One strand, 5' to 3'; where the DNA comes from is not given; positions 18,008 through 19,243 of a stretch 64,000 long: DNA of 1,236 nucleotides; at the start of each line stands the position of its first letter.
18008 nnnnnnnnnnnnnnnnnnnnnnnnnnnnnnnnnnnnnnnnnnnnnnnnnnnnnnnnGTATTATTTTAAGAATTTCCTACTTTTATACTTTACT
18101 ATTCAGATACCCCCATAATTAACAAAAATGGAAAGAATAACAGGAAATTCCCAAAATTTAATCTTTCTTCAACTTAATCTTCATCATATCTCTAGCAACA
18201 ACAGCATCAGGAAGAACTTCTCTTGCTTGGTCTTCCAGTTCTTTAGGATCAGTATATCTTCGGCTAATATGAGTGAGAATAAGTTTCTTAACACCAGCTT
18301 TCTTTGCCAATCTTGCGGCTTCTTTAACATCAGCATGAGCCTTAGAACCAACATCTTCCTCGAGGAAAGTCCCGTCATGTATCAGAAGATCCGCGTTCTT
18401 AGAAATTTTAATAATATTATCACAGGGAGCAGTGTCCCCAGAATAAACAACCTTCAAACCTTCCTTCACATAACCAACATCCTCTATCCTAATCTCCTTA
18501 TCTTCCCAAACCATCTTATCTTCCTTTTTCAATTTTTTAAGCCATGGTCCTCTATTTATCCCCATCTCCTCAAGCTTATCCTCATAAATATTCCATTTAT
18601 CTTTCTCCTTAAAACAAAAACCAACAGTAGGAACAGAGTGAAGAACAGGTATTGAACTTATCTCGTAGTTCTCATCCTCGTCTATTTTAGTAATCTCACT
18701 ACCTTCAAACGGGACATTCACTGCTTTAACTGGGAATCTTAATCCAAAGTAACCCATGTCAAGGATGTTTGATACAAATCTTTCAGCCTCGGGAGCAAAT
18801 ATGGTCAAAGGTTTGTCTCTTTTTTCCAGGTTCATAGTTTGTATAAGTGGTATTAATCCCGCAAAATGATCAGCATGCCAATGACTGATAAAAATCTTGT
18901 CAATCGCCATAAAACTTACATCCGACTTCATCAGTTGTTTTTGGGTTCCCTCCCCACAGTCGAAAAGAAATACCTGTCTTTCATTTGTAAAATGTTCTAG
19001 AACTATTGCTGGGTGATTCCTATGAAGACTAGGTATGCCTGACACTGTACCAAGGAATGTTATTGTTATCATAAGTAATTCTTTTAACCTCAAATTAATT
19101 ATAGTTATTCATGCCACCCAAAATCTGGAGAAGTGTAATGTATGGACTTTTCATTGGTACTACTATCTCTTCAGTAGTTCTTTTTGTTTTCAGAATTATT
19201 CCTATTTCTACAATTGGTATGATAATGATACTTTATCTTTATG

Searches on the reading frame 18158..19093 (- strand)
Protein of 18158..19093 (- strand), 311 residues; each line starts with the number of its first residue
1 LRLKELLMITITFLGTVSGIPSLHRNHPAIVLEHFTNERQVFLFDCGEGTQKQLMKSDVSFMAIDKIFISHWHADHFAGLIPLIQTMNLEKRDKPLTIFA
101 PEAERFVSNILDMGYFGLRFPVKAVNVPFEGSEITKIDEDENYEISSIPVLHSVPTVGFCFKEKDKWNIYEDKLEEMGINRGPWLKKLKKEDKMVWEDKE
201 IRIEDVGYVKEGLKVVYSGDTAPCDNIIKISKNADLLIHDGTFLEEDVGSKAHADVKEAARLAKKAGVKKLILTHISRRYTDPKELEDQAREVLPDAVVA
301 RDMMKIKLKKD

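Call 68: search_protein_families(library=pfam, proteins=[window:18158-19093:-], max_evalue=0.001)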
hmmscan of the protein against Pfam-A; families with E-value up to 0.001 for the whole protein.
window:18158-19093:- (311 aa): 4 families
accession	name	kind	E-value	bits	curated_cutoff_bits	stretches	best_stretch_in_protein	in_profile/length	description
PF12706.13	Lactamase_B_2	-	8.8e-20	71.6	27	2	207-276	127-200/200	Beta-lactamase superfamily domain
PF00753.33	Lactamase_B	-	3.6e-09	37.3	22.7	1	29-86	8-66/196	Metallo-beta-lactamase superfamily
PF13691.12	Lactamase_B_4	-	1.2e-06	28.5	27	1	25-76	10-60/63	tRNase Z endonuclease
PF23023.1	Anti-Pycsar_Apyc1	-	0.00021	21.3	50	1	10-83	4-73/250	Anti-Pycsar protein Apyc1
